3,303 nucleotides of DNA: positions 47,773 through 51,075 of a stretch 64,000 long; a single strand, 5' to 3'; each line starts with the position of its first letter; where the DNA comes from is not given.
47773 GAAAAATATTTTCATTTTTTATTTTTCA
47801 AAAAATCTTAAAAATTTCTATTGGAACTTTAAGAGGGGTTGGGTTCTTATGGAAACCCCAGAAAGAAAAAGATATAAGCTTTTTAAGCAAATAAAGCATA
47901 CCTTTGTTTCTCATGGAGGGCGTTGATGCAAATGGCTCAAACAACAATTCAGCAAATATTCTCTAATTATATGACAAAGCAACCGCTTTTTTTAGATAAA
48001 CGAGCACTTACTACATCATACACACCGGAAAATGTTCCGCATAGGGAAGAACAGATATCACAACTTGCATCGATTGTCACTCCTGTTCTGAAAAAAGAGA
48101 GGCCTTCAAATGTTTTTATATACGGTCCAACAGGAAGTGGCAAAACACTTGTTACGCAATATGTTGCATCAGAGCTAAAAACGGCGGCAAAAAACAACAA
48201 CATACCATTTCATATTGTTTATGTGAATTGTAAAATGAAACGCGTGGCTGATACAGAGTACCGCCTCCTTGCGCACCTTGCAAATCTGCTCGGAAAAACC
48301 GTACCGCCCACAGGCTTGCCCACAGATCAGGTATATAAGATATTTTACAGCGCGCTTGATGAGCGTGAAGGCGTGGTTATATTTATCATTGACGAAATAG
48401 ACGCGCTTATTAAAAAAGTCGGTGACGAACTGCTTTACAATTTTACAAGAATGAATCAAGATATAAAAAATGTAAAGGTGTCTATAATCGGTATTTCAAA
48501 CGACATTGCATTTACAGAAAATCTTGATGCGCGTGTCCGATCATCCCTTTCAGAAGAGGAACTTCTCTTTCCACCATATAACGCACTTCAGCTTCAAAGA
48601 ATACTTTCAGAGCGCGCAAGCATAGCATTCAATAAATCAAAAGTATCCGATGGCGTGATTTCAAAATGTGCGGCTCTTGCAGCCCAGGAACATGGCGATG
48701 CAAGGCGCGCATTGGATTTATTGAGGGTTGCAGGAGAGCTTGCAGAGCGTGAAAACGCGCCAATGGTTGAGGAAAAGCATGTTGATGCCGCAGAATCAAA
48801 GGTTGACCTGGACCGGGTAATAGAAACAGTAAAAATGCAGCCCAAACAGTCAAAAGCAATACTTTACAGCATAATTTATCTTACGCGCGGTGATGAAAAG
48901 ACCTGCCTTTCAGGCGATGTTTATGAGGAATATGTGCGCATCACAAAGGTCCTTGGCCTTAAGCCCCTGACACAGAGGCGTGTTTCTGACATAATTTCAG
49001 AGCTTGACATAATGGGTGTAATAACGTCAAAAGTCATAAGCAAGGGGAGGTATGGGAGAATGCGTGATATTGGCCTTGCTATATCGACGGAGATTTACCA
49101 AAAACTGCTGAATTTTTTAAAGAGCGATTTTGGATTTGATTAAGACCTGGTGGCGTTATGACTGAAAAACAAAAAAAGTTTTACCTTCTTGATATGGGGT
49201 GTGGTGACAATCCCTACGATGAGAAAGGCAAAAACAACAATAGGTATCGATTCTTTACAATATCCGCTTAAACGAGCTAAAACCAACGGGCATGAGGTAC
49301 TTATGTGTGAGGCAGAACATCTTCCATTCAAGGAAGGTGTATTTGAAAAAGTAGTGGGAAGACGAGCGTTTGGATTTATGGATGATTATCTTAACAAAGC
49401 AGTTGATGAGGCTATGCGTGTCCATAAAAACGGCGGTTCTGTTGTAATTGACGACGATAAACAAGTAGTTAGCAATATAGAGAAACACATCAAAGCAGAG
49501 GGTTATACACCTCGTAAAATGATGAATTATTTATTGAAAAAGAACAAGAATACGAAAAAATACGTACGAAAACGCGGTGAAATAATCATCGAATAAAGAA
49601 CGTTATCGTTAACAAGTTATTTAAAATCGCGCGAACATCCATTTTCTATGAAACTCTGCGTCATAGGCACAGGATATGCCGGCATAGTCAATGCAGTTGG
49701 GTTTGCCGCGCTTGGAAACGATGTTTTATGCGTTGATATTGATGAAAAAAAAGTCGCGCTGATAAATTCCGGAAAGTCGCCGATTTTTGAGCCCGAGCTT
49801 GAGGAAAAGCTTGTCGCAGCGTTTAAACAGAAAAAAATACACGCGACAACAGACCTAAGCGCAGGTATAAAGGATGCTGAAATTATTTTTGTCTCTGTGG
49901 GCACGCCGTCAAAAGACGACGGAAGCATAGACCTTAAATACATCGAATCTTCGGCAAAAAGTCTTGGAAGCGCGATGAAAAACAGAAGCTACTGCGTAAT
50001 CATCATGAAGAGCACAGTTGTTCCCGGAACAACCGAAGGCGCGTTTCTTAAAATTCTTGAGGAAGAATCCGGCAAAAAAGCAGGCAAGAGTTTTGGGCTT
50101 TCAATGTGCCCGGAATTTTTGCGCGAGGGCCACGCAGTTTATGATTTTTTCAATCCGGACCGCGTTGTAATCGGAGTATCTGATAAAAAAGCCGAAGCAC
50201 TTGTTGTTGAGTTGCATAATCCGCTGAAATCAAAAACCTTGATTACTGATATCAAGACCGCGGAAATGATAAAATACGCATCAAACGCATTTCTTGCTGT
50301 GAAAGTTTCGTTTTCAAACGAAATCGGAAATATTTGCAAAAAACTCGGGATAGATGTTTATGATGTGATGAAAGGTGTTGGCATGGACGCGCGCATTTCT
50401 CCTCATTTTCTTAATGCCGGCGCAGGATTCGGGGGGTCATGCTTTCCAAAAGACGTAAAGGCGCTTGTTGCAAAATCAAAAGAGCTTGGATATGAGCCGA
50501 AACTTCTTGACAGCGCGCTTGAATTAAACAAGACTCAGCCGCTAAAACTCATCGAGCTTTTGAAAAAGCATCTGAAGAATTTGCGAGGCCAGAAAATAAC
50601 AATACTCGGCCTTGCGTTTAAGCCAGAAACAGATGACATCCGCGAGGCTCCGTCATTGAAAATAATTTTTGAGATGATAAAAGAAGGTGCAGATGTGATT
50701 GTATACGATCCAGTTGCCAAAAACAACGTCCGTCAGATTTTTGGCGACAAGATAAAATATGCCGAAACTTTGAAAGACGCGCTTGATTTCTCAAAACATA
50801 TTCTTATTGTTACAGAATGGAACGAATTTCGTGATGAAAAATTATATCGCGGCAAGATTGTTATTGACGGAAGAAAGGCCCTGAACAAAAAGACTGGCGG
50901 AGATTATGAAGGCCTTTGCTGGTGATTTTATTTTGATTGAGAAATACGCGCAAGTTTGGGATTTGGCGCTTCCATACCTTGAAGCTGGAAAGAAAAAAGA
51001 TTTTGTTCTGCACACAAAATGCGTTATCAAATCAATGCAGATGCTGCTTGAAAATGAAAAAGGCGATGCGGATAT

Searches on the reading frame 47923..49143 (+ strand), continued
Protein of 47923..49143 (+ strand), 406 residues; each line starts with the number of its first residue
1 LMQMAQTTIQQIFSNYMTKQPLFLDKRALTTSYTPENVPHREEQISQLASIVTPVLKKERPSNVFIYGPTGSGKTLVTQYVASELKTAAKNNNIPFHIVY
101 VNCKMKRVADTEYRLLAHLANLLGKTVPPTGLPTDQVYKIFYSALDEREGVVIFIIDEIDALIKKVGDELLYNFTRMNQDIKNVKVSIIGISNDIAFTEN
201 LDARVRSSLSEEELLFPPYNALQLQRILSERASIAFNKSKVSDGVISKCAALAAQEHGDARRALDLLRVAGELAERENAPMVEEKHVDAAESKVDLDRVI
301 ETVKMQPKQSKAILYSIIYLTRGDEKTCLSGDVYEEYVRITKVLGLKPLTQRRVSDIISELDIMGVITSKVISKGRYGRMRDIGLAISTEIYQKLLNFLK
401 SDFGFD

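Call 41: find_encoding_contigs(protein=P0021, flank=3000, max_places=2)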
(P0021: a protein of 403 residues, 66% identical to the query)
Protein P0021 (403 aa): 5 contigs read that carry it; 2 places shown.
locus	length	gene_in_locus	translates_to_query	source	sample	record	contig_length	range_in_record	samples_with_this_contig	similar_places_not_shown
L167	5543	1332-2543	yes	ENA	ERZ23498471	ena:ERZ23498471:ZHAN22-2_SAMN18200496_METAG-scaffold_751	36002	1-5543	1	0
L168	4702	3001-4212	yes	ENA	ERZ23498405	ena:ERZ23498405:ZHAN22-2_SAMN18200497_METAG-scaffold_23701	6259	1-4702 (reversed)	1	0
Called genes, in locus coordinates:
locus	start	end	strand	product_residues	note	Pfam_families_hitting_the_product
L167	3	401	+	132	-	?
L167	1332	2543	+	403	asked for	PF01637:ATPase_2 (weak), PF05621:TniB (weak), PF13191:AAA_16, PF00004:AAA (weak), PF13401:AAA_22, PF22703:Cdc6_lid, PF09079:WHD_Cdc6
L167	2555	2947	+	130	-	-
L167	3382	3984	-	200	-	-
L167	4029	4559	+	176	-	-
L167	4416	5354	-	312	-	PF00146:NADHdh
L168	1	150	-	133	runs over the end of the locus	PF10418:DHODB_Fe-S_bind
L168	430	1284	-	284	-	PF00175:NAD_binding_1, PF10418:DHODB_Fe-S_bind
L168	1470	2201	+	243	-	PF01381:HTH_3 (faint)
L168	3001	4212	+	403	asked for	PF01637:ATPase_2 (weak), PF05621:TniB (weak), PF13191:AAA_16, PF00004:AAA (weak), PF13401:AAA_22, PF22703:Cdc6_lid, PF09079:WHD_Cdc6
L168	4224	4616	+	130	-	-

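Call 51: search_protein_families(library=pfam, proteins=[L021:7157-7831:+, L089:4584-5324:+, L035:2064-2663:+, L021:6320-7009:-, L108:1483-1728:+, L021:10143-11018:+])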
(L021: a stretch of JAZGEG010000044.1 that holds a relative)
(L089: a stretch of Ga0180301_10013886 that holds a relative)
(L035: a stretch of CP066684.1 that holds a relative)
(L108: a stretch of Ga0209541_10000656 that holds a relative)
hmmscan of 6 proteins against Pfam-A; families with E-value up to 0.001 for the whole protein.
L021:7157-7831:+ (224 aa): 3 families
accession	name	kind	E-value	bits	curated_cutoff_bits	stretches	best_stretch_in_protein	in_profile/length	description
PF00149.33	Metallophos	-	3.4e-23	83.5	21.5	1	2-185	1-190/191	Calcineurin-like phosphoesterase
PF14582.11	Metallophos_3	-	1.2e-13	51.5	28.2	1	3-218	7-255/259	Metallophosphoesterase, calcineurin superfamily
PF12850.12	Metallophos_2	-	8.9e-11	42.5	27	1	2-203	1-135/154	Calcineurin-like phosphoesterase superfamily domain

L089:4584-5324:+ (246 aa): 1 family
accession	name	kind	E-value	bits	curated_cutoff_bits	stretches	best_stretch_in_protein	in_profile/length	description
PF01970.21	TctA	-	2.1e-34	119.3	28.9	1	6-219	1-239/423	Tripartite tricarboxylate transporter TctA family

L035:2064-2663:+ (199 aa): 0 families

L021:6320-7009:- (229 aa): 0 families

L108:1483-1728:+ (81 aa): 0 families

L021:10143-11018:+ (291 aa): 2 families
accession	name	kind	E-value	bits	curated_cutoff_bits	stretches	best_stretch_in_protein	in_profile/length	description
PF03118.21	RNA_pol_A_CTD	-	5.3e-10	39.3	23.8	1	236-285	14-63/67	Bacterial RNA polymerase, alpha chain C terminal domain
PF04545.22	Sigma70_r4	-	1.7e-06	27.9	24.1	1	125-182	4-48/50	Sigma-70, region 4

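Call 62: search_protein_families(library=pfam, proteins=[L003:3950-4753:+, L008:4092-4817:+, L008:3157-3705:-, L020:4491-4781:+, L008:2651-3115:-, L020:3316-4491:+, L014:612-1775:+, L168:1470-2201:+], max_evalue=0.01)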
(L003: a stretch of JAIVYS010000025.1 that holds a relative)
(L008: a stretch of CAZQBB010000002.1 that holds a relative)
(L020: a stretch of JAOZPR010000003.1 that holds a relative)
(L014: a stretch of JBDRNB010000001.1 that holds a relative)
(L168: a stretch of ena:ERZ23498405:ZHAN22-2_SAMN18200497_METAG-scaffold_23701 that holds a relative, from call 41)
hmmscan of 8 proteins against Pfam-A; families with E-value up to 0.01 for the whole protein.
L003:3950-4753:+ (267 aa): 3 families
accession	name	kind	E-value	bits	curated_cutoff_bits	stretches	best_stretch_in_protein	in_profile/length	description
PF01381.28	HTH_3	-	2e-08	34.6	23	1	59-107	1-48/55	Helix-turn-helix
PF12844.13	HTH_19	-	4.2e-05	23.8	30.2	1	59-104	4-48/64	Helix-turn-helix domain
PF13560.12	HTH_31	-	0.00032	21.4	27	1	68-107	15-54/64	Helix-turn-helix domain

L008:4092-4817:+ (241 aa): 3 families
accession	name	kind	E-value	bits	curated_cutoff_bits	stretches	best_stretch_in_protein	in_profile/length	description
PF00149.33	Metallophos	-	9.5e-21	75.5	21.5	1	15-199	1-190/191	Calcineurin-like phosphoesterase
PF14582.11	Metallophos_3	-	1.4e-13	51.2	28.2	1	14-233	5-255/259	Metallophosphoesterase, calcineurin superfamily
PF12850.12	Metallophos_2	-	1.5e-12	48.2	27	1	15-217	1-135/154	Calcineurin-like phosphoesterase superfamily domain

L008:3157-3705:- (182 aa): 3 families
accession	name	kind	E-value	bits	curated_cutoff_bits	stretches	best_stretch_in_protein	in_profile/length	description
PF00571.33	CBS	-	5.8e-29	100.6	24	2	72-125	1-55/57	CBS domain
PF06827.20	zf-FPG_IleRS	-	0.0059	16.9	21.3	0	154-178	4-29/30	Zinc finger found in FPG and IleRS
PF14471.11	DUF4428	-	0.0099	16.2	27.8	0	153-177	1-27/51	Domain of unknown function (DUF4428)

L020:4491-4781:+ (96 aa): 1 family
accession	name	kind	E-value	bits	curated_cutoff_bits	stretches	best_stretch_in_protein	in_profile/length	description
PF12172.15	zf-ChsH2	-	7.3e-06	26.1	23.2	1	20-48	6-34/37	ChsH2, rubredoxin-like zinc ribbon domain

L008:2651-3115:- (154 aa): 2 families
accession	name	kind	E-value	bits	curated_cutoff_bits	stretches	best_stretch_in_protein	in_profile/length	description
PF01751.28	Toprim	-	5.2e-07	30.2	23.1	1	19-86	3-82/96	Toprim domain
PF13662.12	Toprim_4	-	0.00072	20.2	25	1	19-84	4-78/85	Toprim domain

L020:3316-4491:+ (391 aa): 5 families
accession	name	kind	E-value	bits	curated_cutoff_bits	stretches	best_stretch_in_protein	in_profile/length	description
PF22691.2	Thiolase_C_1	-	2.6e-44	150.9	28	1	242-386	1-144/144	Thiolase C-terminal domain-like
PF00108.29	Thiolase_N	-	6.1e-31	108.2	26.4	1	7-226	1-259/260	Thiolase, N-terminal domain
PF02803.24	Thiolase_C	-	3.2e-09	36.9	27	1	263-364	25-108/123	Thiolase, C-terminal domain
PF00109.32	ketoacyl-synt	-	1.1e-06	28.9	20.8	1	68-125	155-211/252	Beta-ketoacyl synthase, N-terminal domain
PF08545.16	ACP_syn_III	-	0.0003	21.1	24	0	84-132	3-51/80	3-Oxoacyl-[acyl-carrier-protein (ACP)] synthase III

L014:612-1775:+ (387 aa): 3 families
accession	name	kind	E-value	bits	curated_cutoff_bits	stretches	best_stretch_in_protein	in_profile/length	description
PF00155.27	Aminotran_1_2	-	2.4e-70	238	19.7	1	31-379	3-360/361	Aminotransferase class I and II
PF01041.23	DegT_DnrJ_EryC1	-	0.0021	17.8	19.8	1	86-204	36-147/360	DegT/DnrJ/EryC1/StrS aminotransferase family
PF01212.27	Beta_elim_lyase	-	0.006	16.4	27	1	77-204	35-170/288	Beta-eliminating lyase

L168:1470-2201:+ (243 aa): 2 families
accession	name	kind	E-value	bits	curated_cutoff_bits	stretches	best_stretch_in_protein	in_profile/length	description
PF01381.28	HTH_3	-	3.5e-06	27.4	23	1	31-77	1-46/55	Helix-turn-helix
PF12844.13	HTH_19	-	0.00011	22.4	30.2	1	28-77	1-49/64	Helix-turn-helix domain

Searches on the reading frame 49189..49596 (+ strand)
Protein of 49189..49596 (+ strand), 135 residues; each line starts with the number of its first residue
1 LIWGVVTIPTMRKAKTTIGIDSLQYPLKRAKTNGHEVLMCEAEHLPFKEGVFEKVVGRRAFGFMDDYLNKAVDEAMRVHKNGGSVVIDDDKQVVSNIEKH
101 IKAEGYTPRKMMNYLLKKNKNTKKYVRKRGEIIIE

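Call 51: search_protein_families(library=pfam, proteins=[window:49189-49596:+])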
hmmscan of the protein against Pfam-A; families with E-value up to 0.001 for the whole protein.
window:49189-49596:+ (135 aa): 2 families
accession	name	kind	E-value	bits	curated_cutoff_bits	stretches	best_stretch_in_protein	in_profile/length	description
PF08241.18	Methyltransf_11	-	1.4e-09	38.9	21.2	1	6-87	10-95/95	Methyltransferase domain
PF13649.12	Methyltransf_25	-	1.1e-05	26.4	27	1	4-83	9-97/97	Methyltransferase domain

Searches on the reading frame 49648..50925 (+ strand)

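Call 4: search_protein_families(library=pfam, proteins=[window:49648-50925:+])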
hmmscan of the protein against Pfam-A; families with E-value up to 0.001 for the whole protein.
window:49648-50925:+ (425 aa): 3 families
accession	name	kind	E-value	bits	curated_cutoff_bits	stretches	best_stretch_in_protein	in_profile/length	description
PF03721.20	UDPG_MGDP_dh_N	-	4.6e-63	212.6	27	1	1-188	1-186/187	UDP-glucose/GDP-mannose dehydrogenase family, NAD binding domain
PF00984.24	UDPG_MGDP_dh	-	1.9e-38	130.9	25.4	1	203-295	1-93/94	UDP-glucose/GDP-mannose dehydrogenase family, central domain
PF03720.21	UDPG_MGDP_dh_C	-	7e-28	97.5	30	1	319-413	2-102/103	UDP-glucose/GDP-mannose dehydrogenase family, UDP binding domain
